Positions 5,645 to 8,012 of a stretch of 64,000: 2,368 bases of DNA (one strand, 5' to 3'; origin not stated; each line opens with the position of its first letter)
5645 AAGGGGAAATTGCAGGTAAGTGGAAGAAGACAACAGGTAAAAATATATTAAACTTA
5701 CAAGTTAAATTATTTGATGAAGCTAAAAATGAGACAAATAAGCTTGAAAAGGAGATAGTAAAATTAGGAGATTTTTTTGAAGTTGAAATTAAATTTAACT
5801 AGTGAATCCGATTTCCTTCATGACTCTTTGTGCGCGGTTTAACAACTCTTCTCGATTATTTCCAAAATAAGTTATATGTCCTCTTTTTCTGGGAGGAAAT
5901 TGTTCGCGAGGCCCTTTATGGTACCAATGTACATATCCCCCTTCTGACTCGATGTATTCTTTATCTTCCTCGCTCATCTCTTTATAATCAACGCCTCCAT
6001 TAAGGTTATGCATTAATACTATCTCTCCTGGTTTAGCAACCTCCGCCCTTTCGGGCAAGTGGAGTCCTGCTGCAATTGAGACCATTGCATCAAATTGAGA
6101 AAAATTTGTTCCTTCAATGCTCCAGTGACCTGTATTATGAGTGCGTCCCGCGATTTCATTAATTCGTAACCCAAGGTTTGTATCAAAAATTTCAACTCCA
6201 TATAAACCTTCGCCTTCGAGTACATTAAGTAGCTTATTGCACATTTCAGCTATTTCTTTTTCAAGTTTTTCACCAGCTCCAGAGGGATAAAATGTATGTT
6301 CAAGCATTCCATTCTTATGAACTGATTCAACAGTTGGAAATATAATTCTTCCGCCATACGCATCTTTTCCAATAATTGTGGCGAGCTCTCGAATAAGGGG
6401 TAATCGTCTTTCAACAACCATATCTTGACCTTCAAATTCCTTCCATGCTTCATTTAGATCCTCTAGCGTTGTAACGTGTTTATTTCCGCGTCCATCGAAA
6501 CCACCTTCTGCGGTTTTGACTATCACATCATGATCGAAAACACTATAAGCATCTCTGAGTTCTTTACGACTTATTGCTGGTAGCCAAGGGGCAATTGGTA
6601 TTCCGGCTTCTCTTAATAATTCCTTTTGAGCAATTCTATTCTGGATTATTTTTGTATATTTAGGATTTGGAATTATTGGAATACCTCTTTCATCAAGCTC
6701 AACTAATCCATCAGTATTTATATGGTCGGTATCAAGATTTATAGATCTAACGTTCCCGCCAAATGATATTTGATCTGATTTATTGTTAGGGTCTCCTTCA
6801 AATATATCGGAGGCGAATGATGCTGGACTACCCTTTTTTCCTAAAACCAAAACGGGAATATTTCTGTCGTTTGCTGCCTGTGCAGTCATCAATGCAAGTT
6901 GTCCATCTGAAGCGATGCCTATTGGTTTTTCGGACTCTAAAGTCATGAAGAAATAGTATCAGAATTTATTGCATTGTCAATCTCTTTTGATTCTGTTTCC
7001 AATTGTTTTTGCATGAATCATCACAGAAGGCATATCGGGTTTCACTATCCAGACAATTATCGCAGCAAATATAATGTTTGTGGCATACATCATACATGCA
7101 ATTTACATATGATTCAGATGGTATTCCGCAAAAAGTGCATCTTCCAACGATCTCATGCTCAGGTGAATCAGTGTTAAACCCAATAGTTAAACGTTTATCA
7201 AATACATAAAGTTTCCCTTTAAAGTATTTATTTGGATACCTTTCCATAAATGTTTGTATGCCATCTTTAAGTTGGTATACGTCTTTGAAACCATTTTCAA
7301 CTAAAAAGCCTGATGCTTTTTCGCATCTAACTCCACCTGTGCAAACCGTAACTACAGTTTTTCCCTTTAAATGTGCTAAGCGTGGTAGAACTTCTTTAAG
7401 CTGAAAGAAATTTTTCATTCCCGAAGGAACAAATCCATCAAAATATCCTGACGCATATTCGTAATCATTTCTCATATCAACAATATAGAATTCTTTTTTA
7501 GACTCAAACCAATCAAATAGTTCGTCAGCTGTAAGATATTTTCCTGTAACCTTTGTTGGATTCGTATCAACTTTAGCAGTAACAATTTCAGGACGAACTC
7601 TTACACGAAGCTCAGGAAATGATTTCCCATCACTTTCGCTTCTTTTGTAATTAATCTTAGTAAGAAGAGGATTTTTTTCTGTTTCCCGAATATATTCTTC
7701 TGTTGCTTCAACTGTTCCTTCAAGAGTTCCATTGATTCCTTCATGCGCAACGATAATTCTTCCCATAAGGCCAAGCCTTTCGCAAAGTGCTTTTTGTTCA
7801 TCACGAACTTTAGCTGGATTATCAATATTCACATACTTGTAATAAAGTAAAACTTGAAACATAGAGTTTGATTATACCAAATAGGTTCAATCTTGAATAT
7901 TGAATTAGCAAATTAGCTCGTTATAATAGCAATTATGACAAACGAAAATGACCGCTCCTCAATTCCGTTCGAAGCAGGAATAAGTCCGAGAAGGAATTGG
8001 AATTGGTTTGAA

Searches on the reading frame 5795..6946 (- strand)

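Call 8: search_protein_families(library=pfam, proteins=[window:5795-6946:-], max_evalue=0.01)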
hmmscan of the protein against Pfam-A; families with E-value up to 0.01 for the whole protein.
window:5795-6946:- (383 aa): 4 families
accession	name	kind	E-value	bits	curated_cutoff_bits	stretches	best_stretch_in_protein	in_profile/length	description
PF02222.28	ATP-grasp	-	9.1e-42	143.2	27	1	110-285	2-179/179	ATP-grasp domain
PF22660.2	RS_preATP-grasp-like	-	8.7e-09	36.1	27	1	8-102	3-98/98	Ribonucleotide synthetase preATP-grasp domain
PF17769.7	PurK_C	-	2.3e-07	30.9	22.6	1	312-370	3-55/56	Phosphoribosylaminoimidazole carboxylase C-terminal domain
PF07478.18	Dala_Dala_lig_C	-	0.0055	16.7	24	0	110-265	1-172/204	D-ala D-ala ligase C-terminus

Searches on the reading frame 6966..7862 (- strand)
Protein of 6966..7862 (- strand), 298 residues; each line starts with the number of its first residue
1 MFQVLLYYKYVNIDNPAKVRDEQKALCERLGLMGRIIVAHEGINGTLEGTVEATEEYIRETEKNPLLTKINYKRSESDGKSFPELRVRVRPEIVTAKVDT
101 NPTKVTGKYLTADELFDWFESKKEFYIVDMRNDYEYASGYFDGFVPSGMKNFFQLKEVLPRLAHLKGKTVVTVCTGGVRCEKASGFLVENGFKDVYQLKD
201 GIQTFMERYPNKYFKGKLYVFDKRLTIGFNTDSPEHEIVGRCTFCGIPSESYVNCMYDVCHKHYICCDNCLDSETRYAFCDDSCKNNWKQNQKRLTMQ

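Call 8: search_protein_families(library=pfam, proteins=[window:6966-7862:-], max_evalue=0.01)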
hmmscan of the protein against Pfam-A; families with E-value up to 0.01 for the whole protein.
window:6966-7862:- (298 aa): 4 families
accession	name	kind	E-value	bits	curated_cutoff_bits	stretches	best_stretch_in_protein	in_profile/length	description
PF17773.7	UPF0176_N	-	1.1e-27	96.6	26.2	1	3-93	2-92/92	UPF0176 acylphosphatase like domain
PF12368.13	Rhodanese_C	-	5.1e-16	59.2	26.9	1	215-285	1-66/66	Rhodanase C-terminal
PF00581.25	Rhodanese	-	2.7e-09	37.8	22.2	1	111-206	1-100/102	Rhodanese-like domain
PF09889.16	DUF2116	-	0.0031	17.9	26.8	1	260-295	2-35/59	Probable treble clef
